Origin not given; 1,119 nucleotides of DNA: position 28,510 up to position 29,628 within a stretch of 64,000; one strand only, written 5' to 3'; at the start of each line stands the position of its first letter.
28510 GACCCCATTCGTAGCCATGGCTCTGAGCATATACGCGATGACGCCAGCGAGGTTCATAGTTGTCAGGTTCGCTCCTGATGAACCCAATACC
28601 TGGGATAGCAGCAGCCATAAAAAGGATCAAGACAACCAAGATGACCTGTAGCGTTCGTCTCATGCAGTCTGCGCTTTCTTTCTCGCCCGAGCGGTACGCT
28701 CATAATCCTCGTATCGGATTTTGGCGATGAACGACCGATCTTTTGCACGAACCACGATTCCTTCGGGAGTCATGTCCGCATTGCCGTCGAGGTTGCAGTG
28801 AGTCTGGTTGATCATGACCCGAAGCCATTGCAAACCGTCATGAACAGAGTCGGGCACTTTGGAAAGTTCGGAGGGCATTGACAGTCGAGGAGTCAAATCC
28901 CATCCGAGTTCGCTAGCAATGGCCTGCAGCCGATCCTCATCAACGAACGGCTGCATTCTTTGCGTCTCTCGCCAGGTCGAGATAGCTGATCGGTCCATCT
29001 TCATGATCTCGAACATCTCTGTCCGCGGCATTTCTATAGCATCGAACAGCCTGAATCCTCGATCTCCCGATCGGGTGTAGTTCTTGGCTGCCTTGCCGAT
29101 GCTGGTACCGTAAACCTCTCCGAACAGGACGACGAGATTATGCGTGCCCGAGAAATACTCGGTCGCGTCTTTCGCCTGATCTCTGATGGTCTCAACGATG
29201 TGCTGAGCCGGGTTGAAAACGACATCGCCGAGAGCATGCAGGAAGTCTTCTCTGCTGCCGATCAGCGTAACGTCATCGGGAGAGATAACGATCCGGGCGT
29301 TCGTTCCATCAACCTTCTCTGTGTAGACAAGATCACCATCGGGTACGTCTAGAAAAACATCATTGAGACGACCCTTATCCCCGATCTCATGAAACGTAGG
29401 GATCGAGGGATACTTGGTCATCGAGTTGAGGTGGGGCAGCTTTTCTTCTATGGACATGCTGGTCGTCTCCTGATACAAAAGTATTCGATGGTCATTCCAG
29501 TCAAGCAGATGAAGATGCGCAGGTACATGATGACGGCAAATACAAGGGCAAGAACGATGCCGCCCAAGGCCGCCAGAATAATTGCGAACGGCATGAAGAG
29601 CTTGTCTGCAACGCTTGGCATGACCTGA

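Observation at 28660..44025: Distributed RNA-repair / tRNA toolkit: RtcB, Rnl2-like ligase, TilS, tRNA-Gly, Nudix, P-loop kinase and a metallophosphatase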

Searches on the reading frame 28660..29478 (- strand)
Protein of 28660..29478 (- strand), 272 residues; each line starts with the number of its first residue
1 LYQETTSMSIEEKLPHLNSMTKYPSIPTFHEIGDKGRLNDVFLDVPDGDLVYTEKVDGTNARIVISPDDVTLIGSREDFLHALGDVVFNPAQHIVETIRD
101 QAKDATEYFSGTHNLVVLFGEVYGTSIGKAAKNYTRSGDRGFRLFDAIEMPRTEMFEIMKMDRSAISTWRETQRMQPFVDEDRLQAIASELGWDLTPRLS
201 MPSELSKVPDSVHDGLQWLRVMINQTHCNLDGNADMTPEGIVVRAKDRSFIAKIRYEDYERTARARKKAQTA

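Call 5: search_protein_families(library=pfam, proteins=[window:28660-29478:-], max_evalue=0.01)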
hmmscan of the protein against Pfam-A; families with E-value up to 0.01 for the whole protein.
window:28660-29478:- (272 aa): 1 family
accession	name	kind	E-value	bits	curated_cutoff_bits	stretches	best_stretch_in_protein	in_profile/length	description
PF09414.15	RNA_ligase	-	5.1e-16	59.7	27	1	50-254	3-170/171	RNA ligase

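Call 10: search_solved_structures(query=window:28660-29478:-, max_evalue=1, show_alignments=2)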
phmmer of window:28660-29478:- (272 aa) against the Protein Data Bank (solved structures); distinct sequences matched with E-value up to 1: 5.
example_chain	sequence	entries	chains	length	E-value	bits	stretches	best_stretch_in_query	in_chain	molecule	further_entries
1id0_A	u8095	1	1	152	0.043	16.3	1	57-108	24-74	PHOQ HISTIDINE KINASE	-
2hvq_A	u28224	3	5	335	0.05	16.1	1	43-170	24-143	Hypothetical 37.6 kDa protein in Gp24-hoc intergenic region | T4 RNA ligase 2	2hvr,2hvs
3cgy_A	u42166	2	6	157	0.12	14.9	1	57-107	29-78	Virulence sensor histidine kinase phoQ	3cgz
9xpf_A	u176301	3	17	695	0.18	14.3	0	44-76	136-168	PHIKZ029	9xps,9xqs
1s68_A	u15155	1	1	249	0.39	13.2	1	43-170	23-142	RNA Ligase 2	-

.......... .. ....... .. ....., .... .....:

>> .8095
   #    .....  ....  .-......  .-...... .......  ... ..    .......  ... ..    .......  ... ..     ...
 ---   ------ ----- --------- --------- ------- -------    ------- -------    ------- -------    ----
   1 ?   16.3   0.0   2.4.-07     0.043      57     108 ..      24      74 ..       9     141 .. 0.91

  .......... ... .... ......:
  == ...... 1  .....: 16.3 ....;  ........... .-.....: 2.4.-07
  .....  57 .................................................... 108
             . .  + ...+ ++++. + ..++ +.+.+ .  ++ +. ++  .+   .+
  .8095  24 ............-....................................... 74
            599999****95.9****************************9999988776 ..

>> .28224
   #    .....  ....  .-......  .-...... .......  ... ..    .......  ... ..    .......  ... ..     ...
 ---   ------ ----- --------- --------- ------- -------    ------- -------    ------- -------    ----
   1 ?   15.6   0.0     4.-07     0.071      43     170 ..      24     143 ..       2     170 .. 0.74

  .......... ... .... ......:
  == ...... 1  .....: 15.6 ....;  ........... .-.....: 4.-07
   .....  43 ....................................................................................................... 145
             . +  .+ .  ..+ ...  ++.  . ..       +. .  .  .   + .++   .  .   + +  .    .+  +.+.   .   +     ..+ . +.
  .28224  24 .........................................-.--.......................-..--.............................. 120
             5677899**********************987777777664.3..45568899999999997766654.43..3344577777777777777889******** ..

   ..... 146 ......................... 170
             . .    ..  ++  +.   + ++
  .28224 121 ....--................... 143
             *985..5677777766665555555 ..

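Call 12: search_protein_families(library=phrogs, proteins=[window:28660-29478:-], max_evalue=0.001)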
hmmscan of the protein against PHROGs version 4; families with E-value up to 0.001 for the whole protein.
window:28660-29478:- (272 aa): 1 family
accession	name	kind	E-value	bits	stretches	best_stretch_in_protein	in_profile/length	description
phrog_548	-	DNA, RNA and nucleotide metabolism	4.9e-18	66.4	1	20-256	3-230/341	RNA ligase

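Call 13: search_protein_families(library=ncbifam, proteins=[window:28660-29478:-], max_evalue=0.01)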
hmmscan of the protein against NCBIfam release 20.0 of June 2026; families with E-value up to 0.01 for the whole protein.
window:28660-29478:- (272 aa): 0 families

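Call 27: find_homologous_proteins(query=window:28660-29478:-, max_evalue=0.001)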
Query window:28660-29478:- (272 aa): 681 proteins with E <= 0.001 among 1108 candidates; the best 120 are listed.
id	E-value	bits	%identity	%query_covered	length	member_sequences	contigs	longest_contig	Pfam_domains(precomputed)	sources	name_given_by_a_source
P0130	5.7e-175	598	100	97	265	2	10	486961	PF09414.16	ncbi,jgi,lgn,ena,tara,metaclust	tara:strand:- start:10489 stop:11286 length:798 start_codon:yes stop_codon:yes gene_type:complete|me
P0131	3.0e-111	389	68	95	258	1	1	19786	PF09414.16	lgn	-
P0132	4.8e-80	287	55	96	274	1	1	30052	PF09414.16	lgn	-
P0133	3.8e-76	274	48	95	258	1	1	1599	PF09414.16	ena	-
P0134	2.4e-74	268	71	63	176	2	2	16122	PF09414.16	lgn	-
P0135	2.8e-73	264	49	94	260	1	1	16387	PF09414.16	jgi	jgi:hypothetical protein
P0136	2.6e-61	225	50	92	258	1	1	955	PF09414.16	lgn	-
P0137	4.4e-60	221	46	92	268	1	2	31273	PF09414.16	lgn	-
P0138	2.0e-59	219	48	93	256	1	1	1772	PF09414.16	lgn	-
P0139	4.8e-59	218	48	94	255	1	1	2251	PF09414.16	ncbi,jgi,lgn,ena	jgi:hypothetical protein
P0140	1.5e-58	216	46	94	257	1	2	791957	PF09414.16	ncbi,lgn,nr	ncbi:hypothetical protein GC197_02340 [bacterium]|nr:hypothetical protein [bacterium]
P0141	5.8e-58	214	45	95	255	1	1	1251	PF09414.16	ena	-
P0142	8.7e-58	214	46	94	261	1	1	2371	PF09414.16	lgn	-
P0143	2.3e-57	212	46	92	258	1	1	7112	PF09414.16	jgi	jgi:hypothetical protein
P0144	6.3e-57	211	46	91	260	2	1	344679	PF09414.16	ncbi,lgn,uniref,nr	ncbi:RNA ligase family protein [Blastopirellula marina]|uniref:RNA ligase domain-containing protein 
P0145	1.6e-56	210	46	92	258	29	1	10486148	PF09414.16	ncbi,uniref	ncbi:RNA ligase family protein [Corallococcus exiguus]|uniref:RNA ligase family protein n=1 Tax=Cora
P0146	1.6e-56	210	44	98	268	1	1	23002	PF09414.16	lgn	-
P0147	2.9e-56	209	43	95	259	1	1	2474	PF09414.16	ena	-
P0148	3.3e-56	209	46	92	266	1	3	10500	PF09414.16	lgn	-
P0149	7.6e-56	207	44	95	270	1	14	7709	PF09414.16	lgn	-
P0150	1.2e-55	207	47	92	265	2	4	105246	PF09414.16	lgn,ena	-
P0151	1.3e-55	207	48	94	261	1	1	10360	PF09414.16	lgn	-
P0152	2.3e-55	206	46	93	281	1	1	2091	PF09414.16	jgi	-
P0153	2.7e-55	205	44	93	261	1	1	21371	PF09414.16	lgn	-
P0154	7.7e-55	204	43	94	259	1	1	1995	PF09414.16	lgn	-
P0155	8.8e-55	204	44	93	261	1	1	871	PF09414.16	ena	-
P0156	9.6e-55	204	44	95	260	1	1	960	PF09414.16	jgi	-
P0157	1.4e-54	203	46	96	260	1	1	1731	PF09414.16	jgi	jgi:hypothetical protein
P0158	1.9e-54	203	45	92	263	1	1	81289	PF09414.16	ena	-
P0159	2.0e-54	203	47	94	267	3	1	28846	PF09414.16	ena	-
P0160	2.0e-54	203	45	93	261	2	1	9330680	PF09414.16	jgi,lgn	jgi:AcrR family transcriptional regulator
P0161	2.3e-54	202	45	94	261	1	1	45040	PF09414.16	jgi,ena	-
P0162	2.6e-54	202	44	95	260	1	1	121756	PF09414.16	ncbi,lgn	-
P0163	3.4e-54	202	45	94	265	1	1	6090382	PF09414.16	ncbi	-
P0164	3.4e-54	202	44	93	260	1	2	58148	PF09414.16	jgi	jgi:hypothetical protein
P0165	3.7e-54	202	44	94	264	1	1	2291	PF09414.16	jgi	jgi:hypothetical protein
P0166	4.1e-54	202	45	94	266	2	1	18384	PF09414.16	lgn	-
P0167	5.6e-54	201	47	90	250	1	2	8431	PF09414.16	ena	-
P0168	6.9e-54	201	43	93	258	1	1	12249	PF09414.16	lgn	-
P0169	7.7e-54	201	46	93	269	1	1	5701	PF09414.16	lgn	-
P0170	8.0e-54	201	44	93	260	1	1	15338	PF09414.16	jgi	-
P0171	1.0e-53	200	44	95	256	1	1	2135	PF09414.16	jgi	jgi:hypothetical protein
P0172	1.1e-53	200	46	93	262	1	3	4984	PF09414.16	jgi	jgi:hypothetical protein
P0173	1.5e-53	200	42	97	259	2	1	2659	PF09414.16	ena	-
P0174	1.9e-53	199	46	94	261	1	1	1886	PF09414.16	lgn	-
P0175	2.2e-53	199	45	93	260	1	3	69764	PF09414.16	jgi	jgi:hypothetical protein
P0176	2.4e-53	199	44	92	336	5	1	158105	PF09414.16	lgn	-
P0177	2.5e-53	199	44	94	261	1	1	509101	PF09414.16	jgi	jgi:hypothetical protein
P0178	2.6e-53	199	42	94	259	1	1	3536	PF09414.16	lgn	-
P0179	2.7e-53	199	43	94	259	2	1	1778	PF09414.16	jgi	jgi:hypothetical protein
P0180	2.7e-53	199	47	91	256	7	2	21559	PF09414.16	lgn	-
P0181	3.0e-53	199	46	94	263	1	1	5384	PF09414.16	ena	-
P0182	3.7e-53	198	45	95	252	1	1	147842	PF09414.16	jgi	jgi:hypothetical protein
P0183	4.0e-53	198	45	92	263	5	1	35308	PF09414.16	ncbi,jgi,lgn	jgi:hypothetical protein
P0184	4.1e-53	198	44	94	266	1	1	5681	PF09414.16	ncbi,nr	ncbi:MAG: RNA ligase family protein [Gemmataceae bacterium]|nr:RNA ligase family protein [Gemmatacea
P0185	4.3e-53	198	44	94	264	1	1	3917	PF09414.16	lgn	-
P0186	4.5e-53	198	47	93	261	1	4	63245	PF09414.16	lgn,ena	-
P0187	6.0e-53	198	44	94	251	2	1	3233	PF09414.16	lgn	-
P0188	6.2e-53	198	43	94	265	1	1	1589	PF09414.16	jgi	-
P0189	6.2e-53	198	46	94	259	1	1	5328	PF09414.16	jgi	jgi:hypothetical protein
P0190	6.8e-53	198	43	92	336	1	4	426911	PF09414.16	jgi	jgi:hypothetical protein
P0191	7.4e-53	198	43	94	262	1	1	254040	PF09414.16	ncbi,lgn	-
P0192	7.5e-53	197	42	93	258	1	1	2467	PF09414.16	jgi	jgi:hypothetical protein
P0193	7.7e-53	197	44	93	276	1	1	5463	PF09414.16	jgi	jgi:hypothetical protein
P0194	8.2e-53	197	45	92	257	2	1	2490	PF09414.16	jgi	jgi:hypothetical protein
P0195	8.7e-53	197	43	96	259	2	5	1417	PF09414.16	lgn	-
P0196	9.1e-53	197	46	93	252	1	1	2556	PF09414.16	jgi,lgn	-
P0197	9.8e-53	197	44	94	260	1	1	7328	PF09414.16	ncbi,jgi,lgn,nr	ncbi:MAG TPA: RNA ligase family protein [Pirellulales bacterium]|jgi:hypothetical protein|nr:RNA lig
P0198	9.9e-53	197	42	96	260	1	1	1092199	PF09414.16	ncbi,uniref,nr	ncbi:RNA ligase family protein [Blastopirellula retiformator]|uniref:RNA ligase domain-containing pr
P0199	1.0e-52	197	45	94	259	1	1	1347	PF09414.16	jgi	jgi:hypothetical protein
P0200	1.0e-52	197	45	94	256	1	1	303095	PF09414.16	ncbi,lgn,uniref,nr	ncbi:RNA ligase family protein [Nocardia sp. 2]|uniref:RNA ligase family protein n=1 Tax=Nocardia ac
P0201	1.1e-52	197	42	97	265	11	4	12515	PF09414.16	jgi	jgi:hypothetical protein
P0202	1.3e-52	197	43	95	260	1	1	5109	PF09414.16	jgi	-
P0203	1.3e-52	197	45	94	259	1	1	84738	PF09414.16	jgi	jgi:hypothetical protein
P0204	1.4e-52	197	43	93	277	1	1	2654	PF09414.16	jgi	jgi:hypothetical protein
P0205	1.5e-52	197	43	93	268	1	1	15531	PF09414.16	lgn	-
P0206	1.5e-52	196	41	94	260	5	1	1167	PF09414.16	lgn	-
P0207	1.8e-52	196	44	94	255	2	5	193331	PF09414.16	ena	-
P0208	1.9e-52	196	45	94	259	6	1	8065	PF09414.16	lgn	-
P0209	2.1e-52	196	42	94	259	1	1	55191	PF09414.16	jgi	jgi:RNA ligase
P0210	2.1e-52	196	45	93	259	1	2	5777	PF09414.16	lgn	-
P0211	2.3e-52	196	43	94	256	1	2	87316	PF09414.16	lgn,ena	-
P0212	2.3e-52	196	46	93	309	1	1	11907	PF09414.16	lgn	-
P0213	2.5e-52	196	42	94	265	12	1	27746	PF09414.16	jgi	-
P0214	2.7e-52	196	43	94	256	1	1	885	PF09414.16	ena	-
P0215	2.7e-52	196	44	94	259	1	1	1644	PF09414.16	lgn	-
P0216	2.8e-52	196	41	94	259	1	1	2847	PF09414.16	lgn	-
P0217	2.9e-52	196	43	94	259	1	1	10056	PF09414.16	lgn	-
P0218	3.2e-52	195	43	94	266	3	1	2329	PF09414.16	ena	-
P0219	3.2e-52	195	44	94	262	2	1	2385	PF09414.16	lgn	-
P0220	3.2e-52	195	42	93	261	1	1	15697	PF09414.16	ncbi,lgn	-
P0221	3.2e-52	195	43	93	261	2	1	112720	PF09414.16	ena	-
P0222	3.3e-52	195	43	94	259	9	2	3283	PF09414.16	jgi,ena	jgi:hypothetical protein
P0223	3.7e-52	195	44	94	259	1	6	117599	PF09414.16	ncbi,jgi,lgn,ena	-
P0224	3.9e-52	195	42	94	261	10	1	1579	PF09414.16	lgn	-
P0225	3.9e-52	195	43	94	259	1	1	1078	PF09414.16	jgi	jgi:hypothetical protein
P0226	4.3e-52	195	43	93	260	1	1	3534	PF09414.16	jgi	jgi:hypothetical protein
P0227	4.4e-52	195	45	92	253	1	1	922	PF09414.16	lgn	-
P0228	4.7e-52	195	42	97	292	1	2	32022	PF09414.16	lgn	-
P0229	4.8e-52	195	44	93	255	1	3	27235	PF09414.16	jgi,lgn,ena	jgi:hypothetical protein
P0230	4.9e-52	195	46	92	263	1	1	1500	PF09414.16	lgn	-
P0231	5.0e-52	195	41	94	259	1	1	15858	PF09414.16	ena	-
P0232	5.3e-52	195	45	93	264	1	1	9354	PF09414.16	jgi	jgi:hypothetical protein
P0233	5.5e-52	195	42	94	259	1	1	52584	PF09414.16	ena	-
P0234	5.6e-52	195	44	94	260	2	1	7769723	PF09414.16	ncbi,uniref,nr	ncbi:hypothetical protein Pan241w_19660 [Gimesia alba]|uniref:RNA ligase domain-containing protein n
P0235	5.9e-52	195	45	94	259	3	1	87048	PF09414.16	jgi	jgi:hypothetical protein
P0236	6.4e-52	194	43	93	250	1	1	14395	PF09414.16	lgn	-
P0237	6.4e-52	194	44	94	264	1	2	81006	PF09414.16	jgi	jgi:hypothetical protein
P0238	6.9e-52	194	46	94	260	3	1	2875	PF09414.16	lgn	-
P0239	7.2e-52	194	44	93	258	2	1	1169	PF09414.16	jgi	jgi:hypothetical protein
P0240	7.5e-52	194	43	94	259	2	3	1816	PF09414.16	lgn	-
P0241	8.0e-52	194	44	94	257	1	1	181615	PF09414.16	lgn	-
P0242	8.7e-52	194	42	93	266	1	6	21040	PF09414.16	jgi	jgi:hypothetical protein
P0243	9.2e-52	194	43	91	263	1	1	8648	PF09414.16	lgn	-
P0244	1.0e-51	194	43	94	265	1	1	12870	PF09414.16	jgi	-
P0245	1.0e-51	194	42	94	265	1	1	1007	PF09414.16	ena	-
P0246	1.1e-51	194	42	94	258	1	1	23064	PF09414.16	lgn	-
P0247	1.1e-51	194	43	93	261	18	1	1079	PF09414.16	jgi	jgi:hypothetical protein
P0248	1.2e-51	194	41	97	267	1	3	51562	PF09414.16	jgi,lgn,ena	-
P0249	1.3e-51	193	46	93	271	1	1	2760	PF09414.16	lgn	-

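Call 28: find_encoding_contigs(protein=P0145, flank=5000, max_places=3)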
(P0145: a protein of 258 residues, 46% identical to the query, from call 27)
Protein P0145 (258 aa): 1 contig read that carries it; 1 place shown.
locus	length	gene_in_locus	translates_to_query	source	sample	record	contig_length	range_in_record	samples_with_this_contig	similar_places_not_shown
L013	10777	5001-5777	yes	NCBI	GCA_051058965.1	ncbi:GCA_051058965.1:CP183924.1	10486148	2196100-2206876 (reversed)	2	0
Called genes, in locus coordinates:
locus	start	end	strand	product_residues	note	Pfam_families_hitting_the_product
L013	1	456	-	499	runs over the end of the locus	-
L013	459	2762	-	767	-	PF00085:Thioredoxin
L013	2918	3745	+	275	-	PF08443:RimK, PF02750:Synapsin_C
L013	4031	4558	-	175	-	-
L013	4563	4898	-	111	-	-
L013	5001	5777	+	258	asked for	PF09414:RNA_ligase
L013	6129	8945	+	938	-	PF00069:Pkinase, PF07714:PK_Tyr_Ser-Thr, PF07719:TPR_2 (faint), PF13374:TPR_10 (faint), PF14559:TPR_19 (faint), PF13424:TPR_12, PF13432:TPR_16 (weak), PF13424:TPR_12, +3 more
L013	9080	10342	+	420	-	PF16697:Yop-YscD_cpl, PF00498:FHA, PF00158:Sigma54_activat, PF01078:Mg_chelatase (faint), PF14532:Sigma54_activ_2, PF07724:AAA_2 (weak), PF25601:AAA_lid_14, PF02954:HTH_8 (faint)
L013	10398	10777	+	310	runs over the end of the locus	-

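Call 29: find_encoding_contigs(protein=P0234, flank=5000, max_places=2)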
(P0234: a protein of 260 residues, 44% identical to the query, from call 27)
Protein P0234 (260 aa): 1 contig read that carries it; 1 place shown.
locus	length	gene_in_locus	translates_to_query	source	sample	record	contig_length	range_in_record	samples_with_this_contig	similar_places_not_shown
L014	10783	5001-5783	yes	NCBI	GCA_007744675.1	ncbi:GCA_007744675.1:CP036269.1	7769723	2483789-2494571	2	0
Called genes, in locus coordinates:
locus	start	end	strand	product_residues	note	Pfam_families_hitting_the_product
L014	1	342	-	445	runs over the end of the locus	PF09822:ABC_transp_aux, PF23355:IFT52_GIFT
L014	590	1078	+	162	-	PF04542:Sigma70_r2, PF08281:Sigma70_r4_2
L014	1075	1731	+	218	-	-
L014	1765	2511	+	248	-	PF02633:Creatininase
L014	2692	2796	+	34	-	-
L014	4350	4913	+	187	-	PF13640:2OG-FeII_Oxy_3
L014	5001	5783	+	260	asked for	PF09414:RNA_ligase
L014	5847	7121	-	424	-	PF00199:Catalase, PF06628:Catalase-rel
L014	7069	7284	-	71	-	PF00199:Catalase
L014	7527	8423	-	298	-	PF00126:HTH_1, PF03466:LysR_substrate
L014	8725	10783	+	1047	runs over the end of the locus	PF07635:PSCyt1, PF07583:PSCyt2, PF07587:PSD1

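Call 30: find_encoding_contigs(protein=P0200, flank=5000, max_places=2)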
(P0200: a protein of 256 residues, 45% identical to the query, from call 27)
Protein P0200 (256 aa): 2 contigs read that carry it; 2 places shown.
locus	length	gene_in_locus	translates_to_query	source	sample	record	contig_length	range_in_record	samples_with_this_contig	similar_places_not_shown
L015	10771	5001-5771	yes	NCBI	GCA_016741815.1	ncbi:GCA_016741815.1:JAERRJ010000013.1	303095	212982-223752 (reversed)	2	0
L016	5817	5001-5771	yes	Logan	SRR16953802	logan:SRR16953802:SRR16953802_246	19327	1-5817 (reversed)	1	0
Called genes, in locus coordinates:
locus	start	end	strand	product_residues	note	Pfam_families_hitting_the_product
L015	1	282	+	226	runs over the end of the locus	PF11139:SfLAP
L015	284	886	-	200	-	-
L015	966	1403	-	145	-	PF10604:Polyketide_cyc2, PF08327:AHSA1 (weak)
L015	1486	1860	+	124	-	-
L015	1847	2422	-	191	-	-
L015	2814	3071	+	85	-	-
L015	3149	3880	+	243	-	PF25283:DUF7873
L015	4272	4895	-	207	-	-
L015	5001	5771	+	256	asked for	PF09414:RNA_ligase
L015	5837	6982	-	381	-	PF02771:Acyl-CoA_dh_N, PF02770:Acyl-CoA_dh_M, PF00441:Acyl-CoA_dh_1, PF08028:Acyl-CoA_dh_2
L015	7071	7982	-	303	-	PF01553:Acyltransferase, PF03982:DAGAT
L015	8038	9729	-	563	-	PF00501:AMP-binding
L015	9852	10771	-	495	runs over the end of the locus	PF13191:AAA_16 (faint), PF13167:GTP-bdg_N, PF16360:GTP-bdg_M, PF01926:MMR_HSR1, PF19275:HflX_C (faint)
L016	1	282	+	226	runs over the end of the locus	PF11139:SfLAP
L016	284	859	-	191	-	-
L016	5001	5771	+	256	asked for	PF09414:RNA_ligase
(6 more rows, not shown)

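Call 39: predict_structure(alignment_id=A1)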
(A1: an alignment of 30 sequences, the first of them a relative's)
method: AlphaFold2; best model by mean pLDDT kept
length: 265 residues; sequences in the alignment: 30
mean_pLDDT: 92.9   pTM: 0.91
mean pLDDT of the five models: 92.9, 92.2, 91.3, 90.9, 90.8
residues with pLDDT >= 90: 209; 70-90: 55; 50-70: 1; < 50: 0
segments of 3 or more residues with pLDDT < 50: none
pLDDT, mean of each block of 10 residues (from residue 1): 83 96 94 94 94 96 94 89 91 97 96 93 84 96 95 95 87 98 98 85 93 93 88 96 96 95 92
secondary structure, 60 per line:
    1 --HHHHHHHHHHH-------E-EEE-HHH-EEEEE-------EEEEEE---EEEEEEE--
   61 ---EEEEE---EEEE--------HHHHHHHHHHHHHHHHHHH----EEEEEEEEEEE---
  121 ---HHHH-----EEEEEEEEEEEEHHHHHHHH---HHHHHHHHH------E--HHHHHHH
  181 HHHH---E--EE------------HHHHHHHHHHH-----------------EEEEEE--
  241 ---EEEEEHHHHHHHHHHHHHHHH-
elements in order: H3-13 E23-25 E31-35 E43-48 E52-58 E64-68 E72-75 H84-102 E107-117 H124-127 E133-144 H145-152 H156-164 H174-184 H205-215 E233-238 E244-248 H249-264
